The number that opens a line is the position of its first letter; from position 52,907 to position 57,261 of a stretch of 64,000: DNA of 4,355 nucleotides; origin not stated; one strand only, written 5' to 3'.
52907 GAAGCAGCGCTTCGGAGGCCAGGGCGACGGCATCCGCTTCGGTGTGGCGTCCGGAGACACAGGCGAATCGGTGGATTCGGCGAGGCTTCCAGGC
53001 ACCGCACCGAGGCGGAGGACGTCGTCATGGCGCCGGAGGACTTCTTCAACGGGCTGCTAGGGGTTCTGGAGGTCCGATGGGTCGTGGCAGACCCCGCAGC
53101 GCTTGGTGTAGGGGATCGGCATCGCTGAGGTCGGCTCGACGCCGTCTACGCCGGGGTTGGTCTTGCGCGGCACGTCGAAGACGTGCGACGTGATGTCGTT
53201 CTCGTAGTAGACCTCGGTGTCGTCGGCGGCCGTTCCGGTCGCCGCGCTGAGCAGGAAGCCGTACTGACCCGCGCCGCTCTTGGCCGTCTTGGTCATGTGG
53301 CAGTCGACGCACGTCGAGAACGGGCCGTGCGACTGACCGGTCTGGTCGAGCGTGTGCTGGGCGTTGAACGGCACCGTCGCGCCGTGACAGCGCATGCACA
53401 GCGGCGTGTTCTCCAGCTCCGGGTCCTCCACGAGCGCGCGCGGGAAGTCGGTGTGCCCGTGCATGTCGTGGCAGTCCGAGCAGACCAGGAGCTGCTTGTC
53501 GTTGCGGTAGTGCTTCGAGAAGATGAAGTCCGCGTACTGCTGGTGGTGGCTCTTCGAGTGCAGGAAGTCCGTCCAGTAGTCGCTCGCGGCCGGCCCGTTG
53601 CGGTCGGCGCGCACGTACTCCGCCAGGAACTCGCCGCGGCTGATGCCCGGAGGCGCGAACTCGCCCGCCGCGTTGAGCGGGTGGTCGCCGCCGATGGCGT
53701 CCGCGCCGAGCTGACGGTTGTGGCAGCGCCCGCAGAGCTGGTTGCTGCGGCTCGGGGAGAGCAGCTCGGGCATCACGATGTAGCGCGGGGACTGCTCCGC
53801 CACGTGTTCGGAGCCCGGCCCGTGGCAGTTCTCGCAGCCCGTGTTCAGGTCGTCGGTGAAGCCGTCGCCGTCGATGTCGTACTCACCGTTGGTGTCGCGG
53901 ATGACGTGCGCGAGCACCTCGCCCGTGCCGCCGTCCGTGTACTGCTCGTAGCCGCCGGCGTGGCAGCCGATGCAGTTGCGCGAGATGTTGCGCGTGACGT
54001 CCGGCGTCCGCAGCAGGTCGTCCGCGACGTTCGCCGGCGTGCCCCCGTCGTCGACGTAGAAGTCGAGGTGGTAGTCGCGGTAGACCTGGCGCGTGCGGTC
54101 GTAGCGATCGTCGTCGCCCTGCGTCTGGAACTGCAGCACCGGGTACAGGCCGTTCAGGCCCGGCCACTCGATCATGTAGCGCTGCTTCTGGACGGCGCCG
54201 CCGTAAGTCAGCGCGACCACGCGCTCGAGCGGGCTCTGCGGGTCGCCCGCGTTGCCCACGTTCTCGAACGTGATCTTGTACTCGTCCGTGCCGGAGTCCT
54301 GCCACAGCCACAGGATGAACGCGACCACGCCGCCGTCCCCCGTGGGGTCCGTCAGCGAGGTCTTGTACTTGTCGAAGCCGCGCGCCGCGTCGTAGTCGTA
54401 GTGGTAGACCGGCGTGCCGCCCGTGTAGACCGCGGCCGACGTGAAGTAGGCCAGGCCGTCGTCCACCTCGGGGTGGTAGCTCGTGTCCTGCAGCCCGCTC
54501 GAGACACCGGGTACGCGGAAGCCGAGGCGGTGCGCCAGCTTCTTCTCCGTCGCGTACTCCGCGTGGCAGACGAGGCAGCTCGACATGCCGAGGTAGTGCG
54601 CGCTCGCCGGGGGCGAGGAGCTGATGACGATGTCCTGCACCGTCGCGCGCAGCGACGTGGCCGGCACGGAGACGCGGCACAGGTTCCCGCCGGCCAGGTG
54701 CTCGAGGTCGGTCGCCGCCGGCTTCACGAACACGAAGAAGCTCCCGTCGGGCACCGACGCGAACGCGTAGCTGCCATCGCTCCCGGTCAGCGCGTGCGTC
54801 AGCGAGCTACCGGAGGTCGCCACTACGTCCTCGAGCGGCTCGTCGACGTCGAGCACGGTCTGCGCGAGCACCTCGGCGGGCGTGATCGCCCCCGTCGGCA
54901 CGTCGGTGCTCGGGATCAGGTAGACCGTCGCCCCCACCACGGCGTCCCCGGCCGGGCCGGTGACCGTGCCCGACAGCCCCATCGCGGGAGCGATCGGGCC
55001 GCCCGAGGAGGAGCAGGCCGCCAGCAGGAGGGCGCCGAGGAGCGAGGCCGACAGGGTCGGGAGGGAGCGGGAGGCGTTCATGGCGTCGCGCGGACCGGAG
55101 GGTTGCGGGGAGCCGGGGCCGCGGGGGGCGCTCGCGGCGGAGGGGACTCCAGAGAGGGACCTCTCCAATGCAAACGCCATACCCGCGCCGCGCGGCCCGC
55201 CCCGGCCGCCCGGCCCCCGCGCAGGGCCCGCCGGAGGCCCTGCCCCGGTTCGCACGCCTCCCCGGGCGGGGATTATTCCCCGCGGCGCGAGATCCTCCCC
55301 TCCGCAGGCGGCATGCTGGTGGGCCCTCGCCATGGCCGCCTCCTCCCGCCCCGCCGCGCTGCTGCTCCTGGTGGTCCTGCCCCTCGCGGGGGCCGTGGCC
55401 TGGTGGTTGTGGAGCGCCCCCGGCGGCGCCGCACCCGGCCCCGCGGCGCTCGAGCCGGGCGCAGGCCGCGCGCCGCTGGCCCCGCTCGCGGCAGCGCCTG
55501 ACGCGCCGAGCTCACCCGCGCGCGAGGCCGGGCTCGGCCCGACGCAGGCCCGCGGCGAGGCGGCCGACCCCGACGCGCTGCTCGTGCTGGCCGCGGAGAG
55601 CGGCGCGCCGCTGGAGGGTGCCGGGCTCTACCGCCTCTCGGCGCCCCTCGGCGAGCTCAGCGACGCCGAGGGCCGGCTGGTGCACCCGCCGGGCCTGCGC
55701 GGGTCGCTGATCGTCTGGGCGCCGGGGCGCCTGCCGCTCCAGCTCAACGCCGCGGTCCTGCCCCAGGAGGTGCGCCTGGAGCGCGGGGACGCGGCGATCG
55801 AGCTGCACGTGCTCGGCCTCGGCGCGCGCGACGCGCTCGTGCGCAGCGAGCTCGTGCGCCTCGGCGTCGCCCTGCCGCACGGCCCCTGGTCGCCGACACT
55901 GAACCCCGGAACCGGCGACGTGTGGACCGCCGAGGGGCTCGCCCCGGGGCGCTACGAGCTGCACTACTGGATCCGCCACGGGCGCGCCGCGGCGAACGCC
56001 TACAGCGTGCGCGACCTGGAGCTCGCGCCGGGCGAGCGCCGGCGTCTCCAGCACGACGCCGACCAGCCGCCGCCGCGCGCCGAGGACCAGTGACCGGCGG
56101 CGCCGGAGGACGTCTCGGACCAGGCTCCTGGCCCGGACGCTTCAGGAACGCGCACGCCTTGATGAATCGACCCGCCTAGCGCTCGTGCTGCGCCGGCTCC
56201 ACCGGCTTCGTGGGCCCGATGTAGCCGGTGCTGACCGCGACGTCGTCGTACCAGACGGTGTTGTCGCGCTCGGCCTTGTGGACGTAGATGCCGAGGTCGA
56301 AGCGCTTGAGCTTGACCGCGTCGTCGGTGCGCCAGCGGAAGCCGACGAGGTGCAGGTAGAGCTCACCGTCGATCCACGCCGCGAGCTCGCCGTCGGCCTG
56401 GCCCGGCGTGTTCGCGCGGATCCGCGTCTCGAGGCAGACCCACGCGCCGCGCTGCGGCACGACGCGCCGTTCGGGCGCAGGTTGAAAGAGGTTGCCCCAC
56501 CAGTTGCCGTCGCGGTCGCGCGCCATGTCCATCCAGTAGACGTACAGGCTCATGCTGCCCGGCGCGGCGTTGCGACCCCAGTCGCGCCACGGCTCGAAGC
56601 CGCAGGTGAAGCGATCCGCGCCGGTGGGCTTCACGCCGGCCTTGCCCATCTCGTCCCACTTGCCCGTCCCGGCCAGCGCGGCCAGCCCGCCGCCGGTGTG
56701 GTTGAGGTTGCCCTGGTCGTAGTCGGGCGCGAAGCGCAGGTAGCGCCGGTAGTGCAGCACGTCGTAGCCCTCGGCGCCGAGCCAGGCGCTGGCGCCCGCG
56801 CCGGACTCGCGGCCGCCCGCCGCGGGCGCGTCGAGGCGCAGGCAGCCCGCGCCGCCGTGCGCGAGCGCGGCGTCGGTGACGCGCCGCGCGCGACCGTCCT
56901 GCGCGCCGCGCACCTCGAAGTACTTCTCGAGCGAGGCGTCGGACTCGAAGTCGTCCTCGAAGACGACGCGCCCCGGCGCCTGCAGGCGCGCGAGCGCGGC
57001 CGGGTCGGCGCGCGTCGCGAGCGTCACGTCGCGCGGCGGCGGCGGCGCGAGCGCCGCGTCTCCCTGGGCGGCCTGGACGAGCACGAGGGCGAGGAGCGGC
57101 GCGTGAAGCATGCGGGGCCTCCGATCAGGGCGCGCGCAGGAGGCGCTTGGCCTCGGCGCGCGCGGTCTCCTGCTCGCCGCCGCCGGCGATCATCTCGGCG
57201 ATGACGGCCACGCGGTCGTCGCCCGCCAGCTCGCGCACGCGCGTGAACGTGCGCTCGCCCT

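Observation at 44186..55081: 11-kb respiratory cluster: 16 c-haem sites, two FeS+NrfD quinone modules and one MopB subunit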

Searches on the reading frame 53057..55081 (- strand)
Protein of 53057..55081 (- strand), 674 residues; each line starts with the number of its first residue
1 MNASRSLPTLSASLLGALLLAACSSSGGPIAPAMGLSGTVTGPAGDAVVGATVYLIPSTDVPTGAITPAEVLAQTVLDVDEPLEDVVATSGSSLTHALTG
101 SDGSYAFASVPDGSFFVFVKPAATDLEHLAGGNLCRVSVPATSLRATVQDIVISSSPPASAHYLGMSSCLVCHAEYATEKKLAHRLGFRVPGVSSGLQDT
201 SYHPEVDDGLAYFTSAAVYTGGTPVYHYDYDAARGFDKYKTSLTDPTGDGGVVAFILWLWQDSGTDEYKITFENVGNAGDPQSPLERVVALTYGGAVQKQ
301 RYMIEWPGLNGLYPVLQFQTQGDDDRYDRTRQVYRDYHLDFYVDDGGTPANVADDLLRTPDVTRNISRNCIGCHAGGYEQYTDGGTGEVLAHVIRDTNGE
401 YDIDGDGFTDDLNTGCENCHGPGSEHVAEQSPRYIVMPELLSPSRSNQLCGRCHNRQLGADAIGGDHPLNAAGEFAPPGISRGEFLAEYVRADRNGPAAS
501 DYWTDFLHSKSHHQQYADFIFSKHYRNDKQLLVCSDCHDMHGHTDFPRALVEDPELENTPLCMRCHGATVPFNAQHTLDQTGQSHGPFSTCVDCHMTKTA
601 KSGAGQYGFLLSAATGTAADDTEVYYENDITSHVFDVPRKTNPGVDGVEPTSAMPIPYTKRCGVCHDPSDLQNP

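Call 4: search_protein_families(library=pfam, proteins=[window:53057-55081:-], max_evalue=0.01)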
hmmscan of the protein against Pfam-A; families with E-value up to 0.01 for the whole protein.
window:53057-55081:- (674 aa): 5 families
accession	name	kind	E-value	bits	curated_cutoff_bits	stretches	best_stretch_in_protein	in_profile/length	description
PF14522.11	Cytochrome_C7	-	2.5e-10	40.4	24.8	1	521-595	3-66/67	Cytochrome c7 and related cytochrome c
PF09699.15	Paired_CXXCH_1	-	2e-08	34.2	20.6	1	534-568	9-38/41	Doubled CXXCH motif (Paired_CXXCH_1)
PF22113.1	Mtrc-MtrF_II-IV_dom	-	5.2e-06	26.5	30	1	365-456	26-129/176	Outer membrane cytochrome MtrC/MtrF-like, domains II/IV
PF14537.11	Cytochrom_c3_2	-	0.00011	23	25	0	532-600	7-69/79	Cytochrome c3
PF13620.12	CarboxypepD_reg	-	0.00045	20.9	32.3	0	36-67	2-34/82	Carboxypeptidase regulatory-like domain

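Call 5: search_protein_families(library=ncbifam, proteins=[window:53057-55081:-], max_evalue=0.01)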
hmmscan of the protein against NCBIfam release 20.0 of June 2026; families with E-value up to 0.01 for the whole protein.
window:53057-55081:- (674 aa): 6 families
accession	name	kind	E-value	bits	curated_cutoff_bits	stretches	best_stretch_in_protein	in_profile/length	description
NF041028.1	decahem_GSU2203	exception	8.5e-16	58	325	1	412-577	66-219/317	GSU2203 family decaheme c-type cytochrome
TIGR03508.1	decahem_SO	subfamily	2.4e-10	40.3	192.2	1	413-577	34-186/258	DmsE family decaheme c-type cytochrome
NF041198.1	UshA_like_PCGU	equivalog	5.2e-08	31.9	275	1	364-457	439-511/519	UshA-like (seleno)protein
TIGR04315.1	octaheme_Shew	subfamily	8.1e-07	28.4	375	1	524-614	180-269/440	tetrathionate reductase family octaheme c-type cytochrome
TIGR04257.1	nanowire_3heme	domain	7.9e-06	25.9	40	0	514-576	8-68/75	c(7)-type cytochrome triheme domain-containing protein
TIGR01905.1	paired_CXXCH_1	subfamily_domain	0.0002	21.2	25.2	1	534-569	9-39/41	doubled CXXCH domain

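Call 45: find_homologous_proteins(query=window:53057-55081:-, max_evalue=1e-10)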
Query window:53057-55081:- (674 aa): 353 proteins with E <= 1e-10 among 8000 candidates; the best 120 are listed.
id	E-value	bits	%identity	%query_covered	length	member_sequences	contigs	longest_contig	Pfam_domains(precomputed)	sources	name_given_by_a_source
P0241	0.0e+0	1139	73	97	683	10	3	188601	PF09699.16,PF13620.13,PF14522.12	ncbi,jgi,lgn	jgi:hypothetical protein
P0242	0.0e+0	1092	69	99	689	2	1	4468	PF09699.16,PF14522.12,PF22113.2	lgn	-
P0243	0.0e+0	1068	67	100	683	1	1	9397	PF09699.16,PF14522.12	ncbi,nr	ncbi:MAG: hypothetical protein KDB61_00455 [Planctomycetes bacterium]|nr:hypothetical protein [Planc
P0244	0.0e+0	1065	68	97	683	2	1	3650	PF09699.16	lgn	-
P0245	0.0e+0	1050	70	95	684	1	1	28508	PF09699.16,PF14522.12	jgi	jgi:hypothetical protein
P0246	7.3e-297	1005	67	95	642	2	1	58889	PF09699.16,PF14522.12,PF22113.2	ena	-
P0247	2.6e-296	1003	69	93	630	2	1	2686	PF09699.16,PF14522.12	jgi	-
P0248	7.7e-295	998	64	99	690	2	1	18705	PF09699.16,PF14522.12,PF22113.2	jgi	jgi:hypothetical protein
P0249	1.2e-293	994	67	95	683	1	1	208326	PF09699.16,PF14522.12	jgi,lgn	jgi:hypothetical protein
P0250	6.4e-292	988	62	100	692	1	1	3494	PF09699.16,PF14537.12,PF14522.12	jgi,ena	-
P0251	7.8e-292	988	67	93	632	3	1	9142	PF09699.16,PF14522.12,PF22113.2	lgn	-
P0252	4.4e-291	986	64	96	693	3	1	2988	PF09699.16,PF14537.12,PF14522.12,PF22113.2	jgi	-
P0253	3.7e-290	983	64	99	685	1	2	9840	PF09699.16,PF14522.12,PF22113.2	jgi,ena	-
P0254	2.1e-289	980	64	97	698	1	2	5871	PF09699.16,PF14537.12,PF14522.12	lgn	-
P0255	6.4e-289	979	66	95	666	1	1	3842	PF09699.16,PF13620.13,PF14522.12,PF22113.2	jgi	jgi:hypothetical protein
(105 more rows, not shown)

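Call 49: find_encoding_contigs(protein=P0249, flank=10000, max_places=1)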
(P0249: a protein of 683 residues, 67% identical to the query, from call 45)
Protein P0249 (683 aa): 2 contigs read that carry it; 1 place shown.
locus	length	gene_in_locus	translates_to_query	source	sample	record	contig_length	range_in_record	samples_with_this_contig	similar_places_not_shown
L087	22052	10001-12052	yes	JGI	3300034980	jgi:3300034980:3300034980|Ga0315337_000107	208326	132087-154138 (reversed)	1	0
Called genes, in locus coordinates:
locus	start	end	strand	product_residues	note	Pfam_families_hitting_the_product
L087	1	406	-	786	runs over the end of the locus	PF14312:FG-GAP_2, PF14339:DUF4394 (faint), PF21959:DUF6923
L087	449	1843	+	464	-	PF00884:Sulfatase, PF01663:Phosphodiest (faint), PF16347:SGSH_C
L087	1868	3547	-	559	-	PF01839:FG-GAP, PF14312:FG-GAP_2 (faint)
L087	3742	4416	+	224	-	PF13489:Methyltransf_23, PF08242:Methyltransf_12 (weak)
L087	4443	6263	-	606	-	-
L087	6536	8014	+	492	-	-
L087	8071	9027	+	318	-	PF02085:Cytochrom_CIII (faint), PF14537:Cytochrom_c3_2 (faint), PF22113:Mtrc-MtrF_II-IV_dom (faint), PF14522:Cytochrome_C7 (weak)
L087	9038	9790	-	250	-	-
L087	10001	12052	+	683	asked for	PF14522:Cytochrome_C7 (faint), PF09699:Paired_CXXCH_1 (faint)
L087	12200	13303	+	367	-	-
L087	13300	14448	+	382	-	PF05140:ResB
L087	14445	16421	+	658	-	PF01578:Cytochrom_C_asm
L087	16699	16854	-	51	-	-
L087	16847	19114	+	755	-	PF13287:Fn3_assoc, PF13290:CHB_HEX_C_1, PF14522:Cytochrome_C7 (faint), PF14537:Cytochrom_c3_2 (faint), PF22113:Mtrc-MtrF_II-IV_dom (faint)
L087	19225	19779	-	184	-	PF01814:Hemerythrin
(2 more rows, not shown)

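Call 50: find_encoding_contigs(protein=P0243, flank=10000, max_places=1)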
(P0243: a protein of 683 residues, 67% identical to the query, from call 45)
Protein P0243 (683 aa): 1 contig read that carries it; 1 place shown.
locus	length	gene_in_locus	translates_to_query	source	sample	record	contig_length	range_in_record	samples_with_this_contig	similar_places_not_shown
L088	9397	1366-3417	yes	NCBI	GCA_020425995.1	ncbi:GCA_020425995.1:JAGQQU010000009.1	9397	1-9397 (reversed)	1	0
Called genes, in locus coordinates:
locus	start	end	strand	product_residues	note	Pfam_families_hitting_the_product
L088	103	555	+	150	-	-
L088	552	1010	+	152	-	-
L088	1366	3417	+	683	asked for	PF14522:Cytochrome_C7 (faint), PF09699:Paired_CXXCH_1 (faint)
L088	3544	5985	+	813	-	PF13290:CHB_HEX_C_1, PF13287:Fn3_assoc, PF14522:Cytochrome_C7 (faint), PF14537:Cytochrom_c3_2 (faint), PF22113:Mtrc-MtrF_II-IV_dom (faint)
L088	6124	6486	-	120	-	PF11964:SpoIIAA-like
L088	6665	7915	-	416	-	-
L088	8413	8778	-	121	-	PF08818:DUF1801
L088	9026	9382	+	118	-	PF00507:Oxidored_q4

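Call 52: search_solved_structures(query=A2, max_evalue=0.1)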
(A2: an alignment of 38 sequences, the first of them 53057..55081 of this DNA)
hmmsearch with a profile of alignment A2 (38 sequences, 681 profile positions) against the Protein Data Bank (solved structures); distinct sequences matched with E-value up to 0.1: 5.
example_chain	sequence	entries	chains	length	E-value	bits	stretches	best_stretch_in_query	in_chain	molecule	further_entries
6i5b_A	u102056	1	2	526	1.9e-12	49.3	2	421-532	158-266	Uncharacterized protein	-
6qvm_A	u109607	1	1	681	3.6e-06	28.6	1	360-576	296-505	Multiheme cytochrome cf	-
9yuq_N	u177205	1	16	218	7.7e-06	27.5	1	535-573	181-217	Putative multiheme cytochrome c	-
6r2q_A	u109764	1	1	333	0.00012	23.6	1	422-576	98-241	Cystathionine beta-synthase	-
1oah_A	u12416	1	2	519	0.088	14.1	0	406-603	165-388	CYTOCHROME C NITRITE REDUCTASE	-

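Call 54: predict_structure(protein=window:53057-55081:-)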
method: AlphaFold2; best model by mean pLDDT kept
length: 674 residues; sequences in the alignment: 1
mean_pLDDT: 31.7   pTM: 0.23
mean pLDDT of the five models: 31.7, 27.1, 24.3, 23.3, 23.2
residues with pLDDT >= 90: 0; 70-90: 0; 50-70: 0; < 50: 674
segments of 3 or more residues with pLDDT < 50: 1-674
pLDDT, mean of each block of 10 residues (from residue 1): 33 41 36 32 33 28 34 31 33 36 39 37 33 33 29 27 23 23 23 26 24 27 28 27 26 32 36 33 35 33 39 38 33 33 38 35 30 26 30 29 31 33 31 25 29 30 33 44 43 37 39 37 33 33 37 39 32 29 31 26 28 28 25 26 31 25 29 31
secondary structure, 60 per line:
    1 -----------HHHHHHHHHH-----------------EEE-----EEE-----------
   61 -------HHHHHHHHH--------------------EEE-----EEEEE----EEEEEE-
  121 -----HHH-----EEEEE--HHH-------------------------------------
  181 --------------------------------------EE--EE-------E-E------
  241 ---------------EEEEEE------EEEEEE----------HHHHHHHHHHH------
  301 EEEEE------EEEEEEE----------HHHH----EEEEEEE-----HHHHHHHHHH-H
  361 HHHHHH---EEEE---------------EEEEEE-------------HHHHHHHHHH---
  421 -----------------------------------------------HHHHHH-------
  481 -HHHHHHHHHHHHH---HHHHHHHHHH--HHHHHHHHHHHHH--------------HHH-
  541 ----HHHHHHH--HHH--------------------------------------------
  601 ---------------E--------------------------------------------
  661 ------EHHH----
elements in order: H12-21 E39-41 E47-49 H68-76 E97-99 E105-109 E114-119 E134-138 E256-261 E268-273 H284-294 E301-305 E312-318 H329-332 E337-343 H349-358 H360-366 E370-373 E389-394 H408-417 H468-473 H482-494 H498-507 H510-522 H545-551

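Call 69: predict_structure(alignment_id=A2)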
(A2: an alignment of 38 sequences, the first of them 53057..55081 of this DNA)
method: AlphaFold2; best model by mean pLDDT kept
length: 674 residues; sequences in the alignment: 38
mean_pLDDT: 88.0   pTM: 0.85
mean pLDDT of the five models: 88.0, 86.6, 86.3, 84.7, 84.5
residues with pLDDT >= 90: 390; 70-90: 235; 50-70: 17; < 50: 32
segments of 3 or more residues with pLDDT < 50: 1-30
pLDDT, mean of each block of 10 residues (from residue 1): 31 43 39 84 97 97 89 89 95 96 97 97 96 95 95 96 95 92 91 94 91 98 97 91 94 97 98 96 96 85 96 96 90 95 89 93 93 91 95 95 95 92 95 94 93 88 88 93 94 86 87 82 85 87 83 87 80 82 73 84 87 89 88 82 86 74 71 56
secondary structure, 60 per line:
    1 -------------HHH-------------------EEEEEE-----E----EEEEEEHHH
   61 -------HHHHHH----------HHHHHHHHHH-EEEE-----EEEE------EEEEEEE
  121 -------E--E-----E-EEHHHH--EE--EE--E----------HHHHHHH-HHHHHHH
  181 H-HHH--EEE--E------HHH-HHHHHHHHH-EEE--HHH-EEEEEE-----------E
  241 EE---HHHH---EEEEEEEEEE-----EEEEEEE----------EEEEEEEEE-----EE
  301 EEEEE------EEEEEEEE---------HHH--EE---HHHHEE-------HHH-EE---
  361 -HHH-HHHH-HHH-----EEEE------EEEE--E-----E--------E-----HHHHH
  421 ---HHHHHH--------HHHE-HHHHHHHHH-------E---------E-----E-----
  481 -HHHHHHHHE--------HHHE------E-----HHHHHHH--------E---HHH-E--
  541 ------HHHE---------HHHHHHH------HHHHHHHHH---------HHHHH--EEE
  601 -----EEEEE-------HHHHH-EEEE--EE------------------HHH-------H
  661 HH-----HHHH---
elements in order: E36-41 E52-57 H68-73 H84-93 E95-98 E104-107 E114-120 H141-144 H166-172 H174-181 E188-190 H204-212 E214-216 E223-228 E240-242 H246-249 E253-262 E268-274 E285-293 E299-305 E312-319 H339-342 H366-369 E379-382 E389-392 H416-420 H424-429 H443-451 H482-489 H515-521 H560-566 H573-581 H591-595 E598-600 E606-610 H618-622 E624-627 H668-671

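Call 72: fold_search(model_id=the predicted structure, library=pdb)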
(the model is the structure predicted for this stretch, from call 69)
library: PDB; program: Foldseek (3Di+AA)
matches with E <= 10: 266; with E <= 0.001: 0
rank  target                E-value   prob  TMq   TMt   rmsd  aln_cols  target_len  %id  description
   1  2x9y                  1.8e-02  0.95  0.10  0.15  12.3       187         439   10  STRUCTURE OF THE PILUS BACKBONE (RRGB) FROM STREPTOCOCCUS PNEUMONIAE (released 2010-06-30)
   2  9yh9_A                2.1e-02  0.96  0.11  0.36   7.1       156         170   16  Crystal structure of a phage catechol 1,2-dioxygenase identified from a soil metagenomic survey (released 2025-10-08)
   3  8wxd_A                2.1e-02  0.14  0.10  0.15  24.5       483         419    9  Crystal Structure of shaft pilin PilA from Streptococcus sanguinis (released 2025-05-07)
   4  2x9w                  2.7e-02  0.92  0.10  0.15  12.5       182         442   11  STRUCTURE OF THE PILUS BACKBONE (RRGB) FROM STREPTOCOCCUS PNEUMONIAE (released 2010-06-30)
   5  2x9x                  2.9e-02  0.85  0.10  0.14  12.5       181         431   10  STRUCTURE OF THE PILUS BACKBONE (RRGB) FROM STREPTOCOCCUS PNEUMONIAE (released 2010-06-30)
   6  4fxt_E                3.3e-02  0.47  0.10  0.30  24.1       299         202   11  Crystal structure of a DUF3823 family protein (BACOVA_02663) from Bacteroides ovatus ATCC 8483 at 2.77 A resolution (released 2012-07-25)
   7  4fxt_A                3.9e-02  0.47  0.10  0.31  24.4       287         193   11  Crystal structure of a DUF3823 family protein (BACOVA_02663) from Bacteroides ovatus ATCC 8483 at 2.77 A resolution (released 2012-07-25)
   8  4fxt_J                4.3e-02  0.41  0.10  0.30  23.6       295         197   11  Crystal structure of a DUF3823 family protein (BACOVA_02663) from Bacteroides ovatus ATCC 8483 at 2.77 A resolution (released 2012-07-25)
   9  3qec                  5.1e-02  0.91  0.11  0.43   8.5       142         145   15  Crystal structure of a putative carbohydrate binding protein (PA1324) from Pseudomonas aeruginosa at 2.61 A resolution (released 2011-03-02)
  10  4yok                  5.1e-02  0.89  0.09  0.27   5.6       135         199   14  Crystal structure of a DUF3823 family protein (PARMER_04126) from Parabacteroides merdae ATCC 43184 at 1.80 A resolution (released 2015-03-25)
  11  9yh9_B                5.1e-02  0.85  0.11  0.33   8.6       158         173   18  Crystal structure of a phage catechol 1,2-dioxygenase identified from a soil metagenomic survey (released 2025-10-08)
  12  3rpk_A                6.8e-02  0.75  0.10  0.11  12.0       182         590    9  Structure of the Full-Length Major Pilin RrgB from Streptococcus pneumoniae (released 2011-06-15)
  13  7mx5_B                6.8e-02  0.08  0.06  0.10  17.5       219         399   12  Crystal structure of TolB from Acinetobacter baumannii (released 2021-05-26)
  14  2y1v_A                7.2e-02  0.77  0.10  0.11  11.5       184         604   10  Full length structure of RrgB Pilus protein from Streptococcus pneumoniae (released 2011-11-09)
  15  9c7u_B                8.1e-02  0.51  0.11  0.35  13.8       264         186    9  Structure of the human truncated BOS complex in GDN (released 2024-08-21)
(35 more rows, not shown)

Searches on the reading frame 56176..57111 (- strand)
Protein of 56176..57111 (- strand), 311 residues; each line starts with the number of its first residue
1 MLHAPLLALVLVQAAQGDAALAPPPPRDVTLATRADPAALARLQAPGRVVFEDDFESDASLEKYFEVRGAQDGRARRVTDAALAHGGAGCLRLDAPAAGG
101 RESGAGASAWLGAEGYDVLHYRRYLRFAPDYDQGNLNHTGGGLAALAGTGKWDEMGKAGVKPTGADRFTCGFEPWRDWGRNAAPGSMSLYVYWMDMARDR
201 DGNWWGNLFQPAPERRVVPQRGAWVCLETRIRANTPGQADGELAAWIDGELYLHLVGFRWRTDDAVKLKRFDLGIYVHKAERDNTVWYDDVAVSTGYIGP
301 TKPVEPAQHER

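Call 7: search_protein_families(library=pfam, proteins=[window:56176-57111:-], max_evalue=0.001)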
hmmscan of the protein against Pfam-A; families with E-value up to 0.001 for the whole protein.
window:56176-57111:- (311 aa): 2 families
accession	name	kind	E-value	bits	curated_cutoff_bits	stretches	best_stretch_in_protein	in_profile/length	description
PF21294.4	Polysacc_lyase_14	-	0.00037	20.7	27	1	220-270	138-188/215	Polysaccharide lyase 14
PF14099.13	Polysacc_lyase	-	0.0005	20.5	29.9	1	220-291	141-209/210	Polysaccharide lyase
